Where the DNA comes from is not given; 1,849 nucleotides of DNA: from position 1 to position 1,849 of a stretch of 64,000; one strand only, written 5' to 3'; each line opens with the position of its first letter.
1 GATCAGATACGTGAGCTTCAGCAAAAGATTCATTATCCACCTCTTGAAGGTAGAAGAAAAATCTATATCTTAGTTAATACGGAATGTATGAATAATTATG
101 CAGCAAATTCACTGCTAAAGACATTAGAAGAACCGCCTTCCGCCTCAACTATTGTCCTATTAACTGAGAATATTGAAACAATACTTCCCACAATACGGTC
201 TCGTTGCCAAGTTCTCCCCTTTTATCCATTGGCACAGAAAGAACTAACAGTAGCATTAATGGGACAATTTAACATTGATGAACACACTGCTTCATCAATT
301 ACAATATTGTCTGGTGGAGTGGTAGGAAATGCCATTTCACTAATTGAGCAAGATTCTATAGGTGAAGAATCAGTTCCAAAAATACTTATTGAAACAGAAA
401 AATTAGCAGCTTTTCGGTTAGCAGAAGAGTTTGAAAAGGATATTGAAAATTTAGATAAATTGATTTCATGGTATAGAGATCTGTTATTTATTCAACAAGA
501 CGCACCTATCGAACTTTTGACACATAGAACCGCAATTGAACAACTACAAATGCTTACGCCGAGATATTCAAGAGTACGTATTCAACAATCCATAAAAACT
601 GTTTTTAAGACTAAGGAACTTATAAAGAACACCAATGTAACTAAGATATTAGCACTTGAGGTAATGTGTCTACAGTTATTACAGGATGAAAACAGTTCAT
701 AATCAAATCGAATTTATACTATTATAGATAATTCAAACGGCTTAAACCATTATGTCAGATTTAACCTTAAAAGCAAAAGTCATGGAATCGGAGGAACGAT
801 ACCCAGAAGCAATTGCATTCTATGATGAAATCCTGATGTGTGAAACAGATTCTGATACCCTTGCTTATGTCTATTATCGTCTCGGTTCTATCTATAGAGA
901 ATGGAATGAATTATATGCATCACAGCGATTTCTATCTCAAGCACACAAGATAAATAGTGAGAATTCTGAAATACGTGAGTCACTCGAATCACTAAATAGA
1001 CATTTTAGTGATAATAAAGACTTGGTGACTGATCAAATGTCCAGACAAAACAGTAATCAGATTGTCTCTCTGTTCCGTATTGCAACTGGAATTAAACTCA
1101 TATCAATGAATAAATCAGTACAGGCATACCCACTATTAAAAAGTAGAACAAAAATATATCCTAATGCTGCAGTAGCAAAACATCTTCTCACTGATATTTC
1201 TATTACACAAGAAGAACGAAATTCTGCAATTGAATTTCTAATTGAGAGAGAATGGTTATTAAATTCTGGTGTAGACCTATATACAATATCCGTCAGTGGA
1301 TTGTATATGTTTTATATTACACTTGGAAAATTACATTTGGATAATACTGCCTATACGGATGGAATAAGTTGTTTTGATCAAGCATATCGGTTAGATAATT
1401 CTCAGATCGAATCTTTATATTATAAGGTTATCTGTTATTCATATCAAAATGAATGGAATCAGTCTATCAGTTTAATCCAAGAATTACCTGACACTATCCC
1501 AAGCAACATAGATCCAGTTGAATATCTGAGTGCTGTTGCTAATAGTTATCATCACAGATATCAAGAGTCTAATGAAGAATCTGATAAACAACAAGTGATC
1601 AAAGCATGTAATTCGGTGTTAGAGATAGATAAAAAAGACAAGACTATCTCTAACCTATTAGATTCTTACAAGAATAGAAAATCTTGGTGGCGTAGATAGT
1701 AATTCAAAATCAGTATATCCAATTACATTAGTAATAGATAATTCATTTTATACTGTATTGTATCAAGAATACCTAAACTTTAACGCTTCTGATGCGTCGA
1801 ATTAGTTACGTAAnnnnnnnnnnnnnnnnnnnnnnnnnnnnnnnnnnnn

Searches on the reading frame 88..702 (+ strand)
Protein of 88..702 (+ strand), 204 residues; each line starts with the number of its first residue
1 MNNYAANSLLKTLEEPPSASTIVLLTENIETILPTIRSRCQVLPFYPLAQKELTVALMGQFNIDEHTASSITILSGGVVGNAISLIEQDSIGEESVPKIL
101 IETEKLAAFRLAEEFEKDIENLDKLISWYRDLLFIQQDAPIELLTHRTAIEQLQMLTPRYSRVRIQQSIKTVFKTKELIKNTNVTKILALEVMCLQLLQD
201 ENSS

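Call 11: search_protein_families(library=pfam, proteins=[window:88-702:+], max_evalue=0.001)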
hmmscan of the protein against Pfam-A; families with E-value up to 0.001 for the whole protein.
window:88-702:+ (204 aa): 2 families
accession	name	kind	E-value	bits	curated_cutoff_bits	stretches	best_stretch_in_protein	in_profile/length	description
PF13177.12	DNA_pol3_delta2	-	2.7e-18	66.9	27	1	1-48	113-160/161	DNA polymerase III, delta subunit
PF09115.15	DNApol3-delta_C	-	0.00013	22.8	21.7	1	105-197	21-115/117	DNA polymerase III, delta subunit, C terminal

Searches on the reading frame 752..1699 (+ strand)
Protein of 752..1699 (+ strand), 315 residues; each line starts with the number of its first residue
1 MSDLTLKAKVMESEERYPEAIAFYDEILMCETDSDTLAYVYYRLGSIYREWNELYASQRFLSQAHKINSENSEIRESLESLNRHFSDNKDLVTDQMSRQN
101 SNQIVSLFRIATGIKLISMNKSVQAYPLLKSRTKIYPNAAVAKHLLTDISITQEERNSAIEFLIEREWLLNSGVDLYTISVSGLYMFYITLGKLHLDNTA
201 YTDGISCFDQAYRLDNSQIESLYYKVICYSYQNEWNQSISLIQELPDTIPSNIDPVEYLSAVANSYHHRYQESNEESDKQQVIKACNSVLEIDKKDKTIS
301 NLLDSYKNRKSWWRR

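Call 11: search_protein_families(library=pfam, proteins=[window:752-1699:+], max_evalue=0.001)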
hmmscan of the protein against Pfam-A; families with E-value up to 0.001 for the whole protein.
window:752-1699:+ (315 aa): 4 families
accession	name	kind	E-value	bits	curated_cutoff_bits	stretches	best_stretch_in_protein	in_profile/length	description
PF14559.12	TPR_19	-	7.8e-06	26.6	25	0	197-252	3-58/68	Tetratricopeptide repeat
PF07719.23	TPR_2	-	7.6e-05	23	27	0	187-215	3-31/34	Tetratricopeptide repeat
PF12895.13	ANAPC3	-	0.00057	20.6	27.2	0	190-244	28-81/82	Anaphase-promoting complex, cyclosome, subunit 3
PF13181.12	TPR_8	-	0.00081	19.8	25.7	0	39-70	2-33/34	Tetratricopeptide repeat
